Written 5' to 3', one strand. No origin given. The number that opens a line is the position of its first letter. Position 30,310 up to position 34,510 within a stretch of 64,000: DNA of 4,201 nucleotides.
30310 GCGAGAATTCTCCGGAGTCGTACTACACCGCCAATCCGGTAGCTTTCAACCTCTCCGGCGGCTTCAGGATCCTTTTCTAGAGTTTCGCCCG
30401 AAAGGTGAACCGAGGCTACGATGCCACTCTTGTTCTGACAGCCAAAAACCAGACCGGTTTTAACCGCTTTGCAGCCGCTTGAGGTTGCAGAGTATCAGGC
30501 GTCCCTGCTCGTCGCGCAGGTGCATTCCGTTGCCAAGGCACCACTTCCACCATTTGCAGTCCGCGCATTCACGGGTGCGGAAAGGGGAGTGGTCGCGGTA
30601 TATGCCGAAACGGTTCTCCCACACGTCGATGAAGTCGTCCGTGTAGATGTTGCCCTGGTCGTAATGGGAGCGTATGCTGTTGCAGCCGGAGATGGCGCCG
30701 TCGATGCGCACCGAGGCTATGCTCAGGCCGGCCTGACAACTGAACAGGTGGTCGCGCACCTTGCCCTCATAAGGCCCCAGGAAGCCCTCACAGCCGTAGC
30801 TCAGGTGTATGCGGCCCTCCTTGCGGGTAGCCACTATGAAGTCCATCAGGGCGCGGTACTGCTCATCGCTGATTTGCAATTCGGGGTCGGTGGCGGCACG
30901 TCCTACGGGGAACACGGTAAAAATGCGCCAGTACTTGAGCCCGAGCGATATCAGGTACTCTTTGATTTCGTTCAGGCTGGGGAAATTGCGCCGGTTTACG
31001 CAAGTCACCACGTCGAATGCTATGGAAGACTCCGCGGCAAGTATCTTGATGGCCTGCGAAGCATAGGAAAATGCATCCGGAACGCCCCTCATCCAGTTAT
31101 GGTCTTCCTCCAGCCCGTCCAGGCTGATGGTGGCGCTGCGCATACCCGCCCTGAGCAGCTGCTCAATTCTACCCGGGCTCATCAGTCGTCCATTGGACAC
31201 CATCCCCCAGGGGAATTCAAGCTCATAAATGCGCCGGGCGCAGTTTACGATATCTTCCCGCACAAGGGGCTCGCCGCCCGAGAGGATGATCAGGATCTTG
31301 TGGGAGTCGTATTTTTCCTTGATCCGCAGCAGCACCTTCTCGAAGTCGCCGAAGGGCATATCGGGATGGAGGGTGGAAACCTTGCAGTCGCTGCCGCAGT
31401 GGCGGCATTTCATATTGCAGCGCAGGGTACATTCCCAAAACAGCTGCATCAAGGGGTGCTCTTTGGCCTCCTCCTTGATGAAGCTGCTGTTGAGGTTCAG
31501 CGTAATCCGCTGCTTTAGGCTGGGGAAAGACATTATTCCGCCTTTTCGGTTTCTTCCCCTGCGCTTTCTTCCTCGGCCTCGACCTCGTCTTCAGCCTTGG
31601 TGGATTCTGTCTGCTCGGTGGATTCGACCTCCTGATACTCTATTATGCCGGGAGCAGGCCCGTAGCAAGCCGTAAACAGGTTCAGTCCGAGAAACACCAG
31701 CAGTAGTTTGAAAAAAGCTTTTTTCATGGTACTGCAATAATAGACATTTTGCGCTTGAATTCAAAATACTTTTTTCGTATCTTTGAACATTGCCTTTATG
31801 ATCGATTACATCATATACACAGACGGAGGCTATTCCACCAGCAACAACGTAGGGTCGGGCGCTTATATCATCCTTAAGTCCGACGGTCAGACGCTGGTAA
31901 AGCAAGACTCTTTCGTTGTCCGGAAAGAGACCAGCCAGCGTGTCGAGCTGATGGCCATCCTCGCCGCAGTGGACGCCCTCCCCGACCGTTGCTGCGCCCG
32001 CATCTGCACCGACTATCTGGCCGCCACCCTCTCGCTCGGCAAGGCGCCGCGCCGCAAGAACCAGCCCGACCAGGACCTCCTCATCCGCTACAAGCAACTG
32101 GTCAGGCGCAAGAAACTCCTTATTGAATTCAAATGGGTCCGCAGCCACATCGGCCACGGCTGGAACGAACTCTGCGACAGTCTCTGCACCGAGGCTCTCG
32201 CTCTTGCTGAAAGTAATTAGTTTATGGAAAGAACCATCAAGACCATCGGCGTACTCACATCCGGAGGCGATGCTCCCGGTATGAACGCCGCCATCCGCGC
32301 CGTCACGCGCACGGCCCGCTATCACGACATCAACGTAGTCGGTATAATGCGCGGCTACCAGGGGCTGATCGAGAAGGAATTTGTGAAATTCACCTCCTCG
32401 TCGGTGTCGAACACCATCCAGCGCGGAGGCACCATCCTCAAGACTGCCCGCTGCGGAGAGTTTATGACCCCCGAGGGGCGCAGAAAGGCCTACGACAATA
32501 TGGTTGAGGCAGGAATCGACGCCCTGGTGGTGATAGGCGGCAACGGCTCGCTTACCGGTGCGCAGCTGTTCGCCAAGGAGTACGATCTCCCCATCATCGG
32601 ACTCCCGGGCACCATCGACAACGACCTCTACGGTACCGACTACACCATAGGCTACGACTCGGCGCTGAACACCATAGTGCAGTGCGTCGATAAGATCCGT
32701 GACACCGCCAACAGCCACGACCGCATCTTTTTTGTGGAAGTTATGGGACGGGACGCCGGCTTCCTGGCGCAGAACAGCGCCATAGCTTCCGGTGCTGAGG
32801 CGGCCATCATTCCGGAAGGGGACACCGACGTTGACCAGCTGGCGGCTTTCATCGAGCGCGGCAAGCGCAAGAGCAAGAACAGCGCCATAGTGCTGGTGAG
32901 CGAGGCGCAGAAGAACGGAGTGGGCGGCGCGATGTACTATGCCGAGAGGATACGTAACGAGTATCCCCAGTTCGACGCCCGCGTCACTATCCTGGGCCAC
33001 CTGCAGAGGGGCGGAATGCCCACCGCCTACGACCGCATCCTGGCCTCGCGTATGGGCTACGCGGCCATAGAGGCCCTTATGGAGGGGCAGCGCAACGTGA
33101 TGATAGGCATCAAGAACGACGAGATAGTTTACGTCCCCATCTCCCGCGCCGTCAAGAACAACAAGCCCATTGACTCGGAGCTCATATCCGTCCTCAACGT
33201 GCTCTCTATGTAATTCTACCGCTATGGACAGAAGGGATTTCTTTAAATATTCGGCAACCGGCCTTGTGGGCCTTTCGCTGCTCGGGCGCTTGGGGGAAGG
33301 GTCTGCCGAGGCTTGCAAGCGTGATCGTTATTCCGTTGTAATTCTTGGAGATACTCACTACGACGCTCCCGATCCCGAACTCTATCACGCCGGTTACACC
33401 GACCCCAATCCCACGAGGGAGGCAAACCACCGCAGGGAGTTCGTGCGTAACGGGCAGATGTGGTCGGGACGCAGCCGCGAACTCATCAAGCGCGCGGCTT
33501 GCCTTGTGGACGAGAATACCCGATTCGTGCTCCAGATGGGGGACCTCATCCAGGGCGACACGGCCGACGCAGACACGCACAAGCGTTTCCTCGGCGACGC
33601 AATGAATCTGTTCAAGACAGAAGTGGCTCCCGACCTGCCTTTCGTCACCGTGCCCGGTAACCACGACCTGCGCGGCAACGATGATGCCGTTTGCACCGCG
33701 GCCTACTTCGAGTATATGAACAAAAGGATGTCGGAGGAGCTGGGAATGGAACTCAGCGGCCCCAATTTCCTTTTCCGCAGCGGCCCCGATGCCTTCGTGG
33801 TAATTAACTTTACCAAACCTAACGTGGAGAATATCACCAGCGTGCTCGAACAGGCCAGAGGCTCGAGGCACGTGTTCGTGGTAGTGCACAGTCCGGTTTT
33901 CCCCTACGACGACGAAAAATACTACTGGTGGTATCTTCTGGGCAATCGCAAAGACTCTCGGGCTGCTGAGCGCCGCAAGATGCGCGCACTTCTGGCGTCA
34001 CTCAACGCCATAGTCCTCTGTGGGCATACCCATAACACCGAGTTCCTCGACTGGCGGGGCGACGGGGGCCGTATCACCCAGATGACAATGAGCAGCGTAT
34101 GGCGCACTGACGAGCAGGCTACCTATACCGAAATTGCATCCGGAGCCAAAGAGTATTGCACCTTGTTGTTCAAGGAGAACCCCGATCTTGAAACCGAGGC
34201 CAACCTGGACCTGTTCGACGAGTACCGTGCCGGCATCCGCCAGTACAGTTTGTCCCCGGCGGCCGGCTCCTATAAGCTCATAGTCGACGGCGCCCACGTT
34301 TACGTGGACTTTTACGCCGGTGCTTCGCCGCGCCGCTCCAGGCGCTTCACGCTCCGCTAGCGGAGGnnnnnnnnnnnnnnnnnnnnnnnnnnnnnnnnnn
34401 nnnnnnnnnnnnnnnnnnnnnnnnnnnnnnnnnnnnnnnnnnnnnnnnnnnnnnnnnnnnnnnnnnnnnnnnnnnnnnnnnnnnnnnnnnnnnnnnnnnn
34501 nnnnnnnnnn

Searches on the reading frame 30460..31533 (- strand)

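Call 41: search_protein_families(library=pfam, proteins=[window:30460-31533:-], max_evalue=0.0001)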
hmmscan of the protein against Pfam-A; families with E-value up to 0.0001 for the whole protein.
window:30460-31533:- (357 aa): 2 families
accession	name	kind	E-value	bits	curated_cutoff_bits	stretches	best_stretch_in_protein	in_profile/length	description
PF04055.27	Radical_SAM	-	2.1e-14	54.5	29.5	1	35-168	3-139/166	Radical SAM superfamily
PF13186.11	SPASM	-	2e-05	25.2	21.5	1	266-327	1-67/67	Iron-sulfur cluster-binding domain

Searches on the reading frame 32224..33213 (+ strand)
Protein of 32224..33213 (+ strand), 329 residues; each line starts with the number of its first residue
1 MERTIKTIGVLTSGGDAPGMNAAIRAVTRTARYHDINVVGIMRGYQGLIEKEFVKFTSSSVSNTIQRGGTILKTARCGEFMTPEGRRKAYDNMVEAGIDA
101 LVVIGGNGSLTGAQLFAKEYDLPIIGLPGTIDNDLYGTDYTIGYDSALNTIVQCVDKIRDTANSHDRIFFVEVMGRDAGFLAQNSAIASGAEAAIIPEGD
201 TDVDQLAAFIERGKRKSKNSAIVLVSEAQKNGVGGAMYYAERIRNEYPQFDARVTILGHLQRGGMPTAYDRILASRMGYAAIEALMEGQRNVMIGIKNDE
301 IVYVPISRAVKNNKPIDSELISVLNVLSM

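Call 41: search_protein_families(library=pfam, proteins=[window:32224-33213:+], max_evalue=0.0001)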
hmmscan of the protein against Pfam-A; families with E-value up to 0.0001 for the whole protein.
window:32224-33213:+ (329 aa): 2 families
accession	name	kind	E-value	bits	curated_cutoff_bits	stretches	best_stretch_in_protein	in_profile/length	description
PF00365.25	PFK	-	3.7e-110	368.1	30.9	1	8-285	2-277/277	Phosphofructokinase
PF01513.26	NAD_kinase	-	8.7e-05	23.3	25.5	0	86-128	61-103/130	ATP-NAD kinase N-terminal domain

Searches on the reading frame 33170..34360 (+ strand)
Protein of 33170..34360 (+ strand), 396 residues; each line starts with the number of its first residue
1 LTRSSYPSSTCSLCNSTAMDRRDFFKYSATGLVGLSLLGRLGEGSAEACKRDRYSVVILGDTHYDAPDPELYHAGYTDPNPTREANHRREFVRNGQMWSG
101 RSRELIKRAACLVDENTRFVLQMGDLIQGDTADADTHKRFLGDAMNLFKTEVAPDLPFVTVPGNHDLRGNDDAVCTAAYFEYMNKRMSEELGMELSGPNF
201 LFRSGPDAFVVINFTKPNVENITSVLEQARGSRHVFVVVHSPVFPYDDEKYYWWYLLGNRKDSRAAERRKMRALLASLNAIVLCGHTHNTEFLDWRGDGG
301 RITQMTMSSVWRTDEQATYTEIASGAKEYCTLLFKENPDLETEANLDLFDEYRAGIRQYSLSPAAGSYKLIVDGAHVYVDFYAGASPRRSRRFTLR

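Call 41: search_protein_families(library=pfam, proteins=[window:33170-34360:+], max_evalue=0.0001)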
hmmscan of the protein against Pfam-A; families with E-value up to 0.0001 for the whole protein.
window:33170-34360:+ (396 aa): 1 family
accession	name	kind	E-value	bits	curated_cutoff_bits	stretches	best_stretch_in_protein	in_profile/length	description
PF00149.33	Metallophos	-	2.9e-10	41.3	21.5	1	55-289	2-190/191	Calcineurin-like phosphoesterase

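Call 74: search_solved_structures(query=window:33170-34360:+, max_evalue=0.1)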
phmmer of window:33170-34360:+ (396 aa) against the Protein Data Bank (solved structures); distinct sequences matched with E-value up to 0.1: 4.
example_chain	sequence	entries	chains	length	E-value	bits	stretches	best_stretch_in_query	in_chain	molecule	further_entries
1qfc_A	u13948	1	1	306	0.006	18.9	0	116-175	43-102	PROTEIN (PURPLE ACID PHOSPHATASE)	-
1qhw_A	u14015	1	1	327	0.0073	18.6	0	116-175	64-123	PROTEIN (PURPLE ACID PHOSPHATASE)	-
2bq8_X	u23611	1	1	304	0.023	16.9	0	116-175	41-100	TARTRATE-RESISTANT ACID PHOSPHATASE TYPE 5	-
1war_A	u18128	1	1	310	0.025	16.8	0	116-175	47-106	HUMAN PURPLE ACID PHOSPHATASE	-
